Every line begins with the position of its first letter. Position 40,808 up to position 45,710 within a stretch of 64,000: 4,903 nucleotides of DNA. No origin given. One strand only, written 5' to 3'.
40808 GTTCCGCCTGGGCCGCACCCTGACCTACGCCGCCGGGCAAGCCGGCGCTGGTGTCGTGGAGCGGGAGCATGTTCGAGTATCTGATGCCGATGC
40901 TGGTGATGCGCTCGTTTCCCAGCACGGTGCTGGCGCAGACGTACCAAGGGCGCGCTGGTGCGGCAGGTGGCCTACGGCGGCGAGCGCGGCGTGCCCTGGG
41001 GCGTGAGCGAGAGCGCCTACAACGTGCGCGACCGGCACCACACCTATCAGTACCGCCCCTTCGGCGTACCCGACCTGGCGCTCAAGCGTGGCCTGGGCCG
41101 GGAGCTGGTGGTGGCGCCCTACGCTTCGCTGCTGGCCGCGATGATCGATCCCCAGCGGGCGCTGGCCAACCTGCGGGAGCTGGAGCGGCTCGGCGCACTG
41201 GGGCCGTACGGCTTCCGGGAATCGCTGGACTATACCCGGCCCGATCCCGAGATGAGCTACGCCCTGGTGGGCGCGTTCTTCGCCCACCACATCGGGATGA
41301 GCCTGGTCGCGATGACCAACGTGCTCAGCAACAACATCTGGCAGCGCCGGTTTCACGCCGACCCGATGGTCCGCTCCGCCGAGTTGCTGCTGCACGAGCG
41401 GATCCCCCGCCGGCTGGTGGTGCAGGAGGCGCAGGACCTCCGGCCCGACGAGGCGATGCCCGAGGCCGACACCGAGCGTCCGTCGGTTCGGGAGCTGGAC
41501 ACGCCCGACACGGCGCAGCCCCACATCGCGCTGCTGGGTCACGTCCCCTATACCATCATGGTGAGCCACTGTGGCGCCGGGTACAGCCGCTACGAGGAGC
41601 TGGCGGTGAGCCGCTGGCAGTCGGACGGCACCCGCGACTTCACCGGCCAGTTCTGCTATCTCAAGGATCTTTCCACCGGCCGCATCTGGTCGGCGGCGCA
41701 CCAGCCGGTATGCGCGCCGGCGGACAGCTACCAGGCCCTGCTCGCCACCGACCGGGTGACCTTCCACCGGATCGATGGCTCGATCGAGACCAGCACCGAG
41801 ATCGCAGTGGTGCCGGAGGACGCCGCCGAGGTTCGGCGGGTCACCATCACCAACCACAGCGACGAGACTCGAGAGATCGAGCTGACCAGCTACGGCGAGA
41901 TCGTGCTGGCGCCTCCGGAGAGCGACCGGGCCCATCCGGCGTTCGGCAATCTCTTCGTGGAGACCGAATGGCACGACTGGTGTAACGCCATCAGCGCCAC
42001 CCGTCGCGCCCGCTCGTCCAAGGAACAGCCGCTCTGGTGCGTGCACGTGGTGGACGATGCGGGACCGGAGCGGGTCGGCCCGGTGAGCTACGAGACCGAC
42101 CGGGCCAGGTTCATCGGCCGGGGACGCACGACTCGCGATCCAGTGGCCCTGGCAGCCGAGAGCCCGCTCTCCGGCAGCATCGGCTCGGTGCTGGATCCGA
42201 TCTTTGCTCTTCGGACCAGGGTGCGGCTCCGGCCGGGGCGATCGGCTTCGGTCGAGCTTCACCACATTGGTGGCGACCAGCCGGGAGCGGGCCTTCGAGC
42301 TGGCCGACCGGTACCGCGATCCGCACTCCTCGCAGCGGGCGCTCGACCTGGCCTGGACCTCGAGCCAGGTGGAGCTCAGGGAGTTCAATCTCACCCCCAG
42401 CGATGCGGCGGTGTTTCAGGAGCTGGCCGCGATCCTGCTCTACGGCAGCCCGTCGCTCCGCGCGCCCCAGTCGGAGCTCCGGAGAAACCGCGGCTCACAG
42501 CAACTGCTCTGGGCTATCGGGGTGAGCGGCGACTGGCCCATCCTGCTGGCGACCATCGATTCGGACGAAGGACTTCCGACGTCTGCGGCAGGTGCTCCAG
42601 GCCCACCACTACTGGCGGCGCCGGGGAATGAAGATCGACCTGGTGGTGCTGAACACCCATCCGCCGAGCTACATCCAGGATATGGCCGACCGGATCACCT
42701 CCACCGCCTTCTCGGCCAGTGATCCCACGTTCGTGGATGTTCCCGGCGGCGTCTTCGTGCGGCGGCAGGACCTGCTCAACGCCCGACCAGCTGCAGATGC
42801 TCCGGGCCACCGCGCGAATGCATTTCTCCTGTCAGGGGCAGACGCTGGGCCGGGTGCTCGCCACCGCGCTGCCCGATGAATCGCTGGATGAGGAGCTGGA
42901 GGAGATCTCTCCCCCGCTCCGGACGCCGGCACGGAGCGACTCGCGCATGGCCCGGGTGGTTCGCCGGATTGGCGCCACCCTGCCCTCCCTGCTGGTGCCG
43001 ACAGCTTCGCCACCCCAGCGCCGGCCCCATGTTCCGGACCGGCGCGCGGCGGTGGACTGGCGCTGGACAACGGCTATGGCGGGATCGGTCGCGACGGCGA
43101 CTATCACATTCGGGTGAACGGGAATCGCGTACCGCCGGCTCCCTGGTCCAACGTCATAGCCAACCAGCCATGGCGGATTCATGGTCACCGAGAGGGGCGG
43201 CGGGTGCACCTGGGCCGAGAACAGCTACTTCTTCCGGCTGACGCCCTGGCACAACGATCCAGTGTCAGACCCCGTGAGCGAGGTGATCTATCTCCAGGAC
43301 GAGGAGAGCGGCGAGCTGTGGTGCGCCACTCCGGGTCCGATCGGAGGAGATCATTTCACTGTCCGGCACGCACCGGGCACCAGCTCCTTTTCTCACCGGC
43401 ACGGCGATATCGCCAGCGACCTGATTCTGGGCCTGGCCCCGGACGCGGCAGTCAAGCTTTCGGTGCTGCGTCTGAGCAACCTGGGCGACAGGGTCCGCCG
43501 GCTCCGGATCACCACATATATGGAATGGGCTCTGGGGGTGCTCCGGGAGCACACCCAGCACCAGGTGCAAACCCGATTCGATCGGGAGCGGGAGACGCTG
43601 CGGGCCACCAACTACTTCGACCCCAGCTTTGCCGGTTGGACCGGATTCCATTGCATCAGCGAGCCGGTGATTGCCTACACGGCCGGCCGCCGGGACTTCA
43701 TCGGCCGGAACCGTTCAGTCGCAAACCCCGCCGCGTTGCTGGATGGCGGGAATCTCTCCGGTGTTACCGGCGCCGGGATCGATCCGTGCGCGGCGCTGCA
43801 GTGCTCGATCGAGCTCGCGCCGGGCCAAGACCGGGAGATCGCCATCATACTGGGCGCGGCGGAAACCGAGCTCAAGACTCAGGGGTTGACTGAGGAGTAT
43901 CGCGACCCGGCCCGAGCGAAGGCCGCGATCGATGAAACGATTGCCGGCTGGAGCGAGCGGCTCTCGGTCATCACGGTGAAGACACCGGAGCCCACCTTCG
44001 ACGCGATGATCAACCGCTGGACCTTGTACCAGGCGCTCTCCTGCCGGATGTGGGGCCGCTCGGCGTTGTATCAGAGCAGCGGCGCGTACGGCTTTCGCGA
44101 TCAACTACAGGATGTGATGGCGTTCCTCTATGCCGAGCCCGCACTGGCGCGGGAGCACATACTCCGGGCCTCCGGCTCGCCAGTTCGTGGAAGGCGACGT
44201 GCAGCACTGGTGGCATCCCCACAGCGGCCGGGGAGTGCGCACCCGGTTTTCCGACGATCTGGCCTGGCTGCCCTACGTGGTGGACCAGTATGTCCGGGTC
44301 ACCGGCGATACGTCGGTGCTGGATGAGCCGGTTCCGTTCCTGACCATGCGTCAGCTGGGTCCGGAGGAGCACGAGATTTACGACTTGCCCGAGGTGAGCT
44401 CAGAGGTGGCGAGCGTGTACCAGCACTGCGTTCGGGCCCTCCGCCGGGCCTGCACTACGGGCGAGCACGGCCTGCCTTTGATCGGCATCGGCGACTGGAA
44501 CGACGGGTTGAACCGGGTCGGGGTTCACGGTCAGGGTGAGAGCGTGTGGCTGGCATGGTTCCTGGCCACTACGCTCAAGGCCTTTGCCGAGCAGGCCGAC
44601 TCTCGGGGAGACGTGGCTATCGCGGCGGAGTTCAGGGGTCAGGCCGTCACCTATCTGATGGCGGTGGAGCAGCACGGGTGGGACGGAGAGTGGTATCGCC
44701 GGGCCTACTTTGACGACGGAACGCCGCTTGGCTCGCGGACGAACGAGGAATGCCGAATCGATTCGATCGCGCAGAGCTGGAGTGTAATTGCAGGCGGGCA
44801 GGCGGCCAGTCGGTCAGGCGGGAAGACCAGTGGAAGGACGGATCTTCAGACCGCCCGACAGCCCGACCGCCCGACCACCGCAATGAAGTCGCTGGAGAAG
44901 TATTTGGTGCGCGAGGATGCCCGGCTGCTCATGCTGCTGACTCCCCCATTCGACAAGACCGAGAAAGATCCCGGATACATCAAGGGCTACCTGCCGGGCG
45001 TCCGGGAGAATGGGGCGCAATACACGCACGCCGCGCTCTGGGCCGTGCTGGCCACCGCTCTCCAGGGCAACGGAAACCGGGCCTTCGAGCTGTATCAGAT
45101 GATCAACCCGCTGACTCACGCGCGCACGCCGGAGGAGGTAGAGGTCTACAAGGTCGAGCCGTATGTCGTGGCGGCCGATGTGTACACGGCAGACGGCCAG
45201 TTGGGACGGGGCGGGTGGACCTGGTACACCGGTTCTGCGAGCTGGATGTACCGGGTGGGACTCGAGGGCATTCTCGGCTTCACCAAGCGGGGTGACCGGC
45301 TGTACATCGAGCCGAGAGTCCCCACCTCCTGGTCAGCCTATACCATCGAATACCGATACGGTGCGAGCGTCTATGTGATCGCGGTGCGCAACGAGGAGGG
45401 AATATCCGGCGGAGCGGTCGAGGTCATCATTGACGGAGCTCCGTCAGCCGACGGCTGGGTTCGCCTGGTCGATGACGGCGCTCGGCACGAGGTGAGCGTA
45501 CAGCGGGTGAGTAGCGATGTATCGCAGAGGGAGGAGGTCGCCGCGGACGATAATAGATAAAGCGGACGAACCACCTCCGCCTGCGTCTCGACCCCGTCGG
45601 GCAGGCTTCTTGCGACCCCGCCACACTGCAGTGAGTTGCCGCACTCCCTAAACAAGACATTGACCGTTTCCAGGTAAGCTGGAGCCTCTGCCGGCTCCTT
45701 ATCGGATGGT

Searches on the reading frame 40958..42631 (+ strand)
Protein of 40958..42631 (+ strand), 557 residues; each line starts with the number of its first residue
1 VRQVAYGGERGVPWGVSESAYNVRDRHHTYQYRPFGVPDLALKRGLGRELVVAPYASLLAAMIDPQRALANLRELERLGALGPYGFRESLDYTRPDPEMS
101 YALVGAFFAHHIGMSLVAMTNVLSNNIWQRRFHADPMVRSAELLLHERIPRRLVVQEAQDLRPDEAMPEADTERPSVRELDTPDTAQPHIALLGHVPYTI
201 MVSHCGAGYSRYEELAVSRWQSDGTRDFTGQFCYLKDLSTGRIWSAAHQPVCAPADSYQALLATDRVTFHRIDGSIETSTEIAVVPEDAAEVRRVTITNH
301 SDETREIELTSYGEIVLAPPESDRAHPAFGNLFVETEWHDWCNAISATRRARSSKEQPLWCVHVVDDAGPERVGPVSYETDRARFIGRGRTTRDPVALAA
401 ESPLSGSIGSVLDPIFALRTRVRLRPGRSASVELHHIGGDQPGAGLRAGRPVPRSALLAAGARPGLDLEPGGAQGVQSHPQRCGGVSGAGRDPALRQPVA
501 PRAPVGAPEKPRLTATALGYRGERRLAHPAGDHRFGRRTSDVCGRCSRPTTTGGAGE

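Call 54: search_protein_families(library=pfam, proteins=[window:40958-42631:+], max_evalue=0.001)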
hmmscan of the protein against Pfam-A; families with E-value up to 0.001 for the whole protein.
window:40958-42631:+ (557 aa): 2 families
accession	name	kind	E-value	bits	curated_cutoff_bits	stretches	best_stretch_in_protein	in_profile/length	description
PF06165.18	GH94_b-supersand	-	1e-72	245.1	23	1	188-432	3-246/251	Glycosyl hydrolase 94, supersandwich domain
PF10091.15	Glycoamylase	-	4.1e-13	49.8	27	1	14-130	109-216/221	Putative glucoamylase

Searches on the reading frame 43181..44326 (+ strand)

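Call 54: search_protein_families(library=pfam, proteins=[window:43181-44326:+], max_evalue=0.001)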
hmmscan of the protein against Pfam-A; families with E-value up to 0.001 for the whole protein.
window:43181-44326:+ (381 aa): 2 families
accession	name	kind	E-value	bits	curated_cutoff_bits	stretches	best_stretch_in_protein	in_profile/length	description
PF06165.18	GH94_b-supersand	-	6.6e-65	219.5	23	1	1-225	16-251/251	Glycosyl hydrolase 94, supersandwich domain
PF17167.11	Glyco_hydro_94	-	2.1e-20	73.3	27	1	257-330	2-78/420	Glycosyl hydrolase 94 superfamily, catalytic domain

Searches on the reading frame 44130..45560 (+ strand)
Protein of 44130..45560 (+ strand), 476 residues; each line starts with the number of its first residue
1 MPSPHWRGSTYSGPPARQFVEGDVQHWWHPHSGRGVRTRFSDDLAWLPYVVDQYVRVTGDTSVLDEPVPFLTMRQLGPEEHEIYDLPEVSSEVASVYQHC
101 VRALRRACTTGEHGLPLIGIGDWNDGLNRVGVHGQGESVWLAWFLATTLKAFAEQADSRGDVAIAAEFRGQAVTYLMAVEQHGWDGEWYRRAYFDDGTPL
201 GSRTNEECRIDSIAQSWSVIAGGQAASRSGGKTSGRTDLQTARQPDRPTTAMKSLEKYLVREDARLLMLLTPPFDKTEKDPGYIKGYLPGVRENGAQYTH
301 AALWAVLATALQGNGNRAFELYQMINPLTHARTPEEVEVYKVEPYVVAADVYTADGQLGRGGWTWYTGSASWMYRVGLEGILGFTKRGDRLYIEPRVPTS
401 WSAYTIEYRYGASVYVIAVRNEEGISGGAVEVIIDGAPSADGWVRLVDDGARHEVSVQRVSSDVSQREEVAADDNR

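Call 7: search_protein_families(library=pfam, proteins=[window:44130-45560:+], max_evalue=0.01)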
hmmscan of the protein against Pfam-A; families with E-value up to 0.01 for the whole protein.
window:44130-45560:+ (476 aa): 1 family
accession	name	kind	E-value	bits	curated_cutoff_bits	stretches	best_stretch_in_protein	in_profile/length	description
PF17167.11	Glyco_hydro_94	-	1.5e-90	304.4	27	1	16-383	80-420/420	Glycosyl hydrolase 94 superfamily, catalytic domain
